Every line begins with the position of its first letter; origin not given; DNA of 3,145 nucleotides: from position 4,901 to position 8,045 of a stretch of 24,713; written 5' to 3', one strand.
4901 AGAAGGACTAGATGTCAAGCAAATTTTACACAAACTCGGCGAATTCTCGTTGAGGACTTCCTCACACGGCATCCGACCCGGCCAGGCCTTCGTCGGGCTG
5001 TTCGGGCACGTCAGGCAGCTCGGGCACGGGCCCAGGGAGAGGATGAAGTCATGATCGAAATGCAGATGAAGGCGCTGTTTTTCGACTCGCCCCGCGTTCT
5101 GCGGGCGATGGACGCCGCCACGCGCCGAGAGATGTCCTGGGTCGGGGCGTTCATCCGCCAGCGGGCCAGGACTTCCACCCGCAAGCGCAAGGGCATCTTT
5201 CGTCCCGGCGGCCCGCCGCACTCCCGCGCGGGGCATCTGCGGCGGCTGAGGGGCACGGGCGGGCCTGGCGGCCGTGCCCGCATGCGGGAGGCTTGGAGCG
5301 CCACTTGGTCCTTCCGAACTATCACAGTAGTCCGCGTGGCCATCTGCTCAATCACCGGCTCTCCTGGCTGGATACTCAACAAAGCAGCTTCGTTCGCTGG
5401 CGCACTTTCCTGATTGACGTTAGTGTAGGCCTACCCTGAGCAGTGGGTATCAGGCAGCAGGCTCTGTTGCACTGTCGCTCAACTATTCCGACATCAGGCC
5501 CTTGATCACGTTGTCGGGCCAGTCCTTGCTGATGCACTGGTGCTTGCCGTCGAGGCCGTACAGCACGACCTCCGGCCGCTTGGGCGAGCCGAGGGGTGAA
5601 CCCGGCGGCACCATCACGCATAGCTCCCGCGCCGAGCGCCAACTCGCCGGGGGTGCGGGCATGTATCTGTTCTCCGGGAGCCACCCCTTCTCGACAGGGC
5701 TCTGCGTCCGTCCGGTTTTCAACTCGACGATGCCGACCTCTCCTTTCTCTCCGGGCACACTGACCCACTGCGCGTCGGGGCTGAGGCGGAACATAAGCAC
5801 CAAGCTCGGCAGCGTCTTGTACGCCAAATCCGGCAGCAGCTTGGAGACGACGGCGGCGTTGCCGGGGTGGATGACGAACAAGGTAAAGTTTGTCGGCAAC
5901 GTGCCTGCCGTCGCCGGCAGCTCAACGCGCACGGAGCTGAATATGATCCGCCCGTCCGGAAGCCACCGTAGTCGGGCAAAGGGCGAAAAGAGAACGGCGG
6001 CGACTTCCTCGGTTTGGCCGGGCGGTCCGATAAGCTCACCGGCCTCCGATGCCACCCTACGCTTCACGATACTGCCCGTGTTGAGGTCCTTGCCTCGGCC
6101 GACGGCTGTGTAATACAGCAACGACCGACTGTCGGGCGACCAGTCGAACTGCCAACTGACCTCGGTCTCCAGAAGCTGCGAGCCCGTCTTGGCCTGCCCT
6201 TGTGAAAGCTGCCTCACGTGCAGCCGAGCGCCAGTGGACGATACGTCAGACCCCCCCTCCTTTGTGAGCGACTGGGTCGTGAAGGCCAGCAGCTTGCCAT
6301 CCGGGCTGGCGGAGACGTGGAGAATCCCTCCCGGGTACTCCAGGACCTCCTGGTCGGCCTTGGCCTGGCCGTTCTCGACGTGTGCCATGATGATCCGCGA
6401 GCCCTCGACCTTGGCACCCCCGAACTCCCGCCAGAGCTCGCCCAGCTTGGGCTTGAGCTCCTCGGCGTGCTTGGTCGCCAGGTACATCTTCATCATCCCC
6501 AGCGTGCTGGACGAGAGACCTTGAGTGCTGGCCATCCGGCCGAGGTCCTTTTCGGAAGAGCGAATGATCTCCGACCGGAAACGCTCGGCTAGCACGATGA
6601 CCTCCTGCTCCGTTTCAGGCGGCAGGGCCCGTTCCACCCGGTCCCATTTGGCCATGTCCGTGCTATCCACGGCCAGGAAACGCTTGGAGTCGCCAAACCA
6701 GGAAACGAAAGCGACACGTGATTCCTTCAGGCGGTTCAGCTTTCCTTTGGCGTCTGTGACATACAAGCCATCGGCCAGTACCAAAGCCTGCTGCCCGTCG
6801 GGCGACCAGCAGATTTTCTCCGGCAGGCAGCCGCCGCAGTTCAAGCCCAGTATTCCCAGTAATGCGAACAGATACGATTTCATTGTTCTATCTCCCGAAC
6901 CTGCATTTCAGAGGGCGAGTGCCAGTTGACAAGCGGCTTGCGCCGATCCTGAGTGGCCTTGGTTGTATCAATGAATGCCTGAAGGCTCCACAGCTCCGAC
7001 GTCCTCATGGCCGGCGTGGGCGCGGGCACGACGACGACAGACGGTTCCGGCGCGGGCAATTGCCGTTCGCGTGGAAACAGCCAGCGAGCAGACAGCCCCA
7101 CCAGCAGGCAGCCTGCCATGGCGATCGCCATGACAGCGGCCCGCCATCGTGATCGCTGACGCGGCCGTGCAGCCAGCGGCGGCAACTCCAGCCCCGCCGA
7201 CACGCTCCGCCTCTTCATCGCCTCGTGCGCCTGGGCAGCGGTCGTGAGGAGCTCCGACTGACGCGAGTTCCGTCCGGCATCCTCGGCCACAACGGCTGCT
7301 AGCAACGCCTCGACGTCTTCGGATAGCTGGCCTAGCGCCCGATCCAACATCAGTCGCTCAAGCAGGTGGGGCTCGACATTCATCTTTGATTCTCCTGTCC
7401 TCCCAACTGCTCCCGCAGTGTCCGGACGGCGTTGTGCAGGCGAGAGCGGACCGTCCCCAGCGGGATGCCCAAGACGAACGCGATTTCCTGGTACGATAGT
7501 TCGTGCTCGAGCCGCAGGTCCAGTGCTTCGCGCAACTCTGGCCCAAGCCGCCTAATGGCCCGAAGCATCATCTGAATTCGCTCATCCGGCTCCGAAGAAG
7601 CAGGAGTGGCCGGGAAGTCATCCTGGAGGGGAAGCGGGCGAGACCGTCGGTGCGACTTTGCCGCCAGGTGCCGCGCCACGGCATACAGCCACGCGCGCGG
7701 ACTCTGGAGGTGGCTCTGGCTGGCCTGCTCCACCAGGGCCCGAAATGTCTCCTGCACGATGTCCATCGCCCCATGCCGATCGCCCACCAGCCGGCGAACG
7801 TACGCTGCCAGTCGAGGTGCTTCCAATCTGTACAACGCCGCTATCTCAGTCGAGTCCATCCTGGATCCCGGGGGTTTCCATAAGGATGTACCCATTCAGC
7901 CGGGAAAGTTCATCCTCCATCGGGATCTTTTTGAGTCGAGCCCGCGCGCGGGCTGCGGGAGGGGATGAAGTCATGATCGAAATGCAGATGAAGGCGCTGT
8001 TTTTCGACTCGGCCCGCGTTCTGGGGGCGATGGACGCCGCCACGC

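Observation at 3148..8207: Array of a ~250-bp coding-like repeat (R1-R3) partitioning the region into cargo modules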

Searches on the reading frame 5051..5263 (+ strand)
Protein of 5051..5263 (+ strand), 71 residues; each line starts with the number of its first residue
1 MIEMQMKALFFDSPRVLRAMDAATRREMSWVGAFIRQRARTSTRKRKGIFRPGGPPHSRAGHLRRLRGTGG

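Call 9: find_homologous_proteins(query=window:5051-5263:+, max_evalue=0.01)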
Query seq(71 aa) (71 aa): 3 proteins with E <= 0.01 among 3 candidates.
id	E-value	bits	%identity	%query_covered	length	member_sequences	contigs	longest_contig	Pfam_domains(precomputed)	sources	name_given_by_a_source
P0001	8.4e-39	148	100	100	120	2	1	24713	-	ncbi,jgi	-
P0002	8.0e-15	72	78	72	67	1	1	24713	-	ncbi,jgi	-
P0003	4.1e-14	70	64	86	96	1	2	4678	-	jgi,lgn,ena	-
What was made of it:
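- Gene callers predict proteins from them (P0001, P0002; call 9). Only three database proteins exist, all from this locus type (call 9).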

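Call 11: find_encoding_contigs(protein=P0003, flank=10000)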
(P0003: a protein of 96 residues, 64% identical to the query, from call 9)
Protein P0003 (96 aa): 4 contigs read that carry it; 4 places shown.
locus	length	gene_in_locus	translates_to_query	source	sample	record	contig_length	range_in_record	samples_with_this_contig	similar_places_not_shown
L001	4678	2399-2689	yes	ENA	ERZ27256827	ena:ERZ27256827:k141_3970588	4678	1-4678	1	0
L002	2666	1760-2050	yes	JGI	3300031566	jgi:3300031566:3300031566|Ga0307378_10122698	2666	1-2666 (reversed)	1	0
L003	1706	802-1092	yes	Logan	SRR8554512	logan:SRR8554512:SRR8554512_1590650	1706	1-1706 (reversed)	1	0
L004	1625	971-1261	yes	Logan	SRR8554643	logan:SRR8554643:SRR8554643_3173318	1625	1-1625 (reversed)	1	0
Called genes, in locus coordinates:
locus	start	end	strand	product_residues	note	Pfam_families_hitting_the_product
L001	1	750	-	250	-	?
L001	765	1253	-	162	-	-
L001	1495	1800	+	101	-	-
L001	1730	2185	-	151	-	PF09946:DUF2178 (weak)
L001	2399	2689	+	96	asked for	-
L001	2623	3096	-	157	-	PF00583:Acetyltransf_1, PF13673:Acetyltransf_10, PF13508:Acetyltransf_7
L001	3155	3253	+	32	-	-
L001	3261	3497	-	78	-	-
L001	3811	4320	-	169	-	PF00583:Acetyltransf_1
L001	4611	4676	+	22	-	?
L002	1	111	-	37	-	?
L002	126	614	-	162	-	-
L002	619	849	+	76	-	-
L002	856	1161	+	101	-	-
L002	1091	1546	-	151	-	PF09946:DUF2178 (weak)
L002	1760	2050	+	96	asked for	-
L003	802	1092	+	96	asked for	-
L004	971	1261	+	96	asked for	-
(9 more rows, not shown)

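Call 18: find_related_loci(query=A3, collection=genome_contigs, flank=10000)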
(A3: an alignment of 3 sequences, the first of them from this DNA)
Query A3 (66 aa) in genome_contigs; peptide patterns used: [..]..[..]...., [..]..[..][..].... (x = any residue, [..] = any of these).
129 stretches matched a pattern; 4 encode a relative of the query (tblastn E <= 1e-3); 4 distinct loci.
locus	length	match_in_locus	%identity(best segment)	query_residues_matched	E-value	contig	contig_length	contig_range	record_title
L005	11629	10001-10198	58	1-66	9e-20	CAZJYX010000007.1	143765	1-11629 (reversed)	MAG TPA_asm: uncultured Planctomycetales bacterium isolate SRP241326_co3_323 genome assembly, contig: NODE_184_length_14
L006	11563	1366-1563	58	1-66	1e-19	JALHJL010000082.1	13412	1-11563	MAG: Phycisphaerales bacterium isolate 7-NCT_044 scaffold_1326, whole genome shotgun sequence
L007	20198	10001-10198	58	1-66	9e-20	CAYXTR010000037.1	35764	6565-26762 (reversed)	MAG TPA_asm: uncultured Planctomycetales bacterium isolate SRP141376_co5_25 genome assembly, contig: NODE_2679_length_35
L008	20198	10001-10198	58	1-66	3e-19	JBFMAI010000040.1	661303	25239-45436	MAG: Planctomycetota bacterium isolate MAG134 MAG134_40, whole genome shotgun sequence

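Call 19: find_related_loci(query=A3, collection=viral_contigs, flank=10000)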
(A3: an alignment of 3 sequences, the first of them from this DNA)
Query A3 (66 aa) in viral_contigs; peptide patterns used: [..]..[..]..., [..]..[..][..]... (x = any residue, [..] = any of these).
142 stretches matched a pattern; 1 encode a relative of the query (tblastn E <= 1e-3); 1 distinct loci.
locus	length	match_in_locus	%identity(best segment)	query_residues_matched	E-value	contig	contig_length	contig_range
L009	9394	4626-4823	61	1-66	2e-22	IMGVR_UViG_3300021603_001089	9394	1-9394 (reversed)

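Call 28: search_protein_families(library=pfam, max_evalue=1, proteins=[L009:588-1022:+, L009:2442-2864:+, L009:5414-7402:+, L009:7413-8219:+, L009:8258-9013:-])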
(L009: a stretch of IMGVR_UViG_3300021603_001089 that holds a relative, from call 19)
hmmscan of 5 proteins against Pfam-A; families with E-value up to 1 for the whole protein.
L009:588-1022:+ (144 aa): 0 families

L009:2442-2864:+ (140 aa): 1 family
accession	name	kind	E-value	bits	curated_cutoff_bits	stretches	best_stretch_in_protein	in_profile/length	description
PF06199.17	Phage_tail_2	-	1.6e-08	35.2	23.8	1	21-128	19-126/132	Phage tail tube protein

L009:5414-7402:+ (662 aa): 1 family
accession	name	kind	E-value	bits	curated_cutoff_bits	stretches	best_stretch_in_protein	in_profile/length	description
PF15346.11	ARGLU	-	0.38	11.1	27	0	495-578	49-131/149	Arginine and glutamate-rich 1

L009:7413-8219:+ (268 aa): 0 families

L009:8258-9013:- (251 aa): 9 families
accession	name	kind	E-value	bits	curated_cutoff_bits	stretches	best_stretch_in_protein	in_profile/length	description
PF13424.12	TPR_12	-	4e-05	24.2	30.1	1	54-103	24-72/77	Tetratricopeptide repeat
PF13432.12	TPR_16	-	0.0021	18.9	32.7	1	57-102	14-57/65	Tetratricopeptide repeat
PF13374.12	TPR_10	-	0.0043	17.5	27.5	0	83-103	9-29/42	Tetratricopeptide repeat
PF13428.12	TPR_14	-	0.0081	17.2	23.5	0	77-110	2-35/44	Tetratricopeptide repeat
PF14559.12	TPR_19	-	0.022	15.5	25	1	86-133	1-49/68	Tetratricopeptide repeat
PF07721.20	TPR_4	-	0.027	15.5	27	0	83-101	8-26/26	Tetratricopeptide repeat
PF13174.12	TPR_6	-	0.061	14.5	26.3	0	83-103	7-27/33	Tetratricopeptide repeat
PF07719.23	TPR_2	-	0.074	13.7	27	0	83-104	8-29/34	Tetratricopeptide repeat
PF00607.25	Gag_p24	-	0.13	12.6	24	1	47-109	57-120/128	gag protein p24 N-terminal domain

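Call 29: search_protein_families(library=phrogs, max_evalue=0.1, proteins=[L009:588-1022:+, L009:2442-2864:+, L009:5414-7402:+])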
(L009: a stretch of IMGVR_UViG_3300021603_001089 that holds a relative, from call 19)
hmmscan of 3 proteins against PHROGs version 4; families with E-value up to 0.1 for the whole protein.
L009:588-1022:+ (144 aa): 0 families

L009:2442-2864:+ (140 aa): 3 families
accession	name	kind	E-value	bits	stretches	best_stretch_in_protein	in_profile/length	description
phrog_1407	-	tail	1.2e-13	52.2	1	1-127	22-156/258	major tail protein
phrog_41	-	tail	1e-06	29.6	1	25-126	38-142/245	major tail protein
phrog_4574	-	tail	0.0051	17.7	1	20-77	19-75/147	major tail protein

L009:5414-7402:+ (662 aa): 30 families (the best 25 are shown)
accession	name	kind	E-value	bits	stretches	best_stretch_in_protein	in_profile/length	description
phrog_8462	-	tail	1.6e-44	153.7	1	17-540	20-523/672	tail length tape measure protein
phrog_8125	-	tail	1.3e-41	144.4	1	23-571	48-570/578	tail length tape measure protein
phrog_13338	-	unknown function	1.7e-38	133.5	1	21-323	15-292/903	-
phrog_9483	-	tail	1.9e-37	130.1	1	19-278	14-274/657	tail length tape measure protein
phrog_2276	-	tail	4.4e-28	99.4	1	27-569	61-543/673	tail length tape measure protein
phrog_28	-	tail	5.6e-26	92.4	1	80-335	418-670/1228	tail length tape measure protein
phrog_2854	-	tail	5.4e-21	76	1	24-581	22-509/855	tail length tape measure protein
phrog_3981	-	tail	1.1e-19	71.9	1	16-445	10-402/584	tail length tape measure protein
phrog_1533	-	tail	1.2e-18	67.1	3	118-342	422-669/1688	tail length tape measure protein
phrog_9570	-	tail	2.3e-17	64.1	1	20-346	40-380/689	tail length tape measure protein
phrog_3654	-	unknown function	7.3e-15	55.9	1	22-551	103-535/577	-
phrog_22443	-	unknown function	1.8e-14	53.9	1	62-303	59-302/1064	-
phrog_33680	-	unknown function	2.3e-14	53.4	1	64-221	312-474/726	-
phrog_1272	-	tail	2e-13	50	1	109-471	409-831/1606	tail length tape measure protein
phrog_58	-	tail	2.6e-09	37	1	27-466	284-841/1544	tail length tape measure protein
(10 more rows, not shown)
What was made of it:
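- Their neighbours are a major tail protein (Phage_tail_2, phrog_1407) and a tape-measure protein (phrog_8462, E=1.6e-44) (calls 28, 29).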

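Call 31: search_protein_families(library=pfam, max_evalue=0.001, proteins=[L001:2623-3096:-, L001:3261-3551:-, L001:3811-4320:-])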
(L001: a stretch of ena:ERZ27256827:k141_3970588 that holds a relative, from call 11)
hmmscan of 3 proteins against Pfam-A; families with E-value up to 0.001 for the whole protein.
L001:2623-3096:- (157 aa): 3 families
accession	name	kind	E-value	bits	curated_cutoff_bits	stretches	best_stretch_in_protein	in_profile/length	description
PF13508.13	Acetyltransf_7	-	6.4e-14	52.5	27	1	47-135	2-83/84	Acetyltransferase (GNAT) domain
PF00583.31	Acetyltransf_1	-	6.9e-12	46.1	20.7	1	34-134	19-116/116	Acetyltransferase (GNAT) family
PF13673.13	Acetyltransf_10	-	4.2e-09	36.9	23.6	1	45-142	26-115/128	Acetyltransferase (GNAT) domain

L001:3261-3551:- (96 aa): 0 families

L001:3811-4320:- (169 aa): 1 family
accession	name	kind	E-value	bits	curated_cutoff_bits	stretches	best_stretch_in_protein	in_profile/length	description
PF00583.31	Acetyltransf_1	-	5.6e-08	33.5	20.7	1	43-132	19-113/116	Acetyltransferase (GNAT) family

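Call 69: search_protein_families(library=padloc, max_evalue=0.01, proteins=[L005:10454-10867:-])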
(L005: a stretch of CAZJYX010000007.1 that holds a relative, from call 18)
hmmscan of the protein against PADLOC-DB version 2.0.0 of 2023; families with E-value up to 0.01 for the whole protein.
L005:10454-10867:- (137 aa): 0 families

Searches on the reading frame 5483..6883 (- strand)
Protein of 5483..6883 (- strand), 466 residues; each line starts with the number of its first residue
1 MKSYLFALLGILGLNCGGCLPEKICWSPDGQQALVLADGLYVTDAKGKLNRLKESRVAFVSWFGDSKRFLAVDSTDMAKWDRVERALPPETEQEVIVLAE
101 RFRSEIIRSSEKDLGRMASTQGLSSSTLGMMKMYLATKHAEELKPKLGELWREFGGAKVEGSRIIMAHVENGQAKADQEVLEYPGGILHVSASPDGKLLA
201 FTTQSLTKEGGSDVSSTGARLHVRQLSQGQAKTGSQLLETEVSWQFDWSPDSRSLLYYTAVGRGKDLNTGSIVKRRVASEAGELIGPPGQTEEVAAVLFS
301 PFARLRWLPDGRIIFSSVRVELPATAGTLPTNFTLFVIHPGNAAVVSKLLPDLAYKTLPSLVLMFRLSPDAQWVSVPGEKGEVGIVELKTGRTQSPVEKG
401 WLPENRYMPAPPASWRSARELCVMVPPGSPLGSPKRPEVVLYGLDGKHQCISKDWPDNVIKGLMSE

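Call 7: search_protein_families(library=pfam, max_evalue=1, proteins=[window:5483-6883:-])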
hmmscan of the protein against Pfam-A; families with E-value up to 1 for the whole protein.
window:5483-6883:- (466 aa): 3 families
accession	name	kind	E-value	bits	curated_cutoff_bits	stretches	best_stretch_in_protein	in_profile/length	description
PF07676.18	PD40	-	1.5e-06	28.4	20.9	0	191-203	15-27/38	WD40-like Beta Propeller Repeat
PF00400.38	WD40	-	0.094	13.8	27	0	185-200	12-27/39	WD domain, G-beta repeat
PF02897.21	Peptidase_S9_N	-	0.1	11.8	24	1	189-261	128-190/414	Prolyl oligopeptidase, N-terminal beta-propeller domain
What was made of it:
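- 5483..7895 (-): Cargo 3: PD40 beta-propeller protein (5483-6883), putative anti-sigma (6880-7383) and ECF sigma factor (7380-7895; the start may be at 7859), antisense. Absent from the sister strain. Pfam (call 7).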

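Call 43: search_protein_families(library=ncbifam, max_evalue=0.1, proteins=[window:5483-6883:-])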
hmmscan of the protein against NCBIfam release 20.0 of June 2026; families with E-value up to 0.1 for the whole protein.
window:5483-6883:- (466 aa): 0 families

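Call 57: find_related_loci(query=window:5483-6883:-, collection=viral_contigs, flank=5000)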
Query window:5483-6883:- (466 aa) in viral_contigs; peptide patterns used: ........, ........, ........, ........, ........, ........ (x = any residue, [..] = any of these).
1 stretches matched a pattern, but none encodes a relative of the query by tblastn (E <= 1e-3).

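Call 69: search_protein_families(library=padloc, max_evalue=0.01, proteins=[window:5483-6883:-])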
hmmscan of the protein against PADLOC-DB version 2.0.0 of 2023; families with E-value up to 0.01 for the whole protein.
window:5483-6883:- (466 aa): 0 families
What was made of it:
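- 5483..7895 (-): No PADLOC hit (call 69).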

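Call 99: find_encoding_contigs(protein=window:5483-6883:-, flank=6000, max_places=6)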
Protein window:5483-6883:- (466 aa): no gene with exactly this product is on record in the collection.

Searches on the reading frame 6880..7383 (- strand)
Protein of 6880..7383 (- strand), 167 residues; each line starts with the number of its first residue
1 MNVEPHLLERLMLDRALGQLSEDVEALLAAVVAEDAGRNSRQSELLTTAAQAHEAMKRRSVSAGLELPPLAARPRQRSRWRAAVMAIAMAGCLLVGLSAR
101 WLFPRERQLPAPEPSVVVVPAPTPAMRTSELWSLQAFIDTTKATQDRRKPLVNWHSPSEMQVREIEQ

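Call 7: search_protein_families(library=pfam, max_evalue=1, proteins=[window:6880-7383:-])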
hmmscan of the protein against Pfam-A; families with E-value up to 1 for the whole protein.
window:6880-7383:- (167 aa): 0 families

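Call 43: search_protein_families(library=ncbifam, max_evalue=0.1, proteins=[window:6880-7383:-])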
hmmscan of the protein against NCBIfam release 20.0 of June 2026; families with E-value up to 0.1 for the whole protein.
window:6880-7383:- (167 aa): 1 family
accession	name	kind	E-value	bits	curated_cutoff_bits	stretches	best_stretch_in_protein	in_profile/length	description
NF010501.0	PRK13920.1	subfamily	0.014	15.1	225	1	10-102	6-99/213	putative anti-sigmaE protein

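Call 69: search_protein_families(library=padloc, max_evalue=0.01, proteins=[window:6880-7383:-])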
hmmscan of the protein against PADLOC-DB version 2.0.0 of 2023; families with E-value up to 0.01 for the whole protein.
window:6880-7383:- (167 aa): 0 families

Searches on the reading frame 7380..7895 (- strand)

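Call 7: search_protein_families(library=pfam, max_evalue=1, proteins=[window:7380-7895:-])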
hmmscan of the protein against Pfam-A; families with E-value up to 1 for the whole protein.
window:7380-7895:- (171 aa): 10 families
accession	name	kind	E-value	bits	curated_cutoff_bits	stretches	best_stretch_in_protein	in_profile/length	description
PF08281.18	Sigma70_r4_2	-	6.4e-14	51.8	25.7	1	108-160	2-54/54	Sigma-70, region 4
PF04542.20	Sigma70_r2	-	5.6e-12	45.7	24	1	21-86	1-69/71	Sigma-70 region 2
PF04545.22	Sigma70_r4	-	5.6e-12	45.4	24.1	1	113-162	1-50/50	Sigma-70, region 4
PF22029.2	PhyR_sigma2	-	0.00024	21.5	27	1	29-73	8-53/55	Sigma2 domain of PhyR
PF07638.17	Sigma70_ECF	-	0.011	16.1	21.1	1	102-161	119-180/185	ECF sigma factor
PF13384.12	HTH_23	-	0.023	15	24.6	1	123-154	9-39/50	Homeodomain-like domain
PF13412.12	HTH_24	-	0.04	13.9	21.9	0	133-153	18-38/48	Winged helix-turn-helix DNA-binding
PF02650.20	HTH_WhiA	-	0.06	14.2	27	1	103-161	22-81/84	WhiA C-terminal HTH domain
PF13936.12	HTH_38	-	0.095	12.9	27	1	115-148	3-36/44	Helix-turn-helix domain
PF15978.11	TnsD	-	0.11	11.9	32.4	1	101-154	167-221/355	Tn7-like transposition protein D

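Call 69: search_protein_families(library=padloc, max_evalue=0.01, proteins=[window:7380-7895:-])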
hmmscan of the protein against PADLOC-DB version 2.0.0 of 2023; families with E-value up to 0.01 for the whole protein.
window:7380-7895:- (171 aa): 0 families
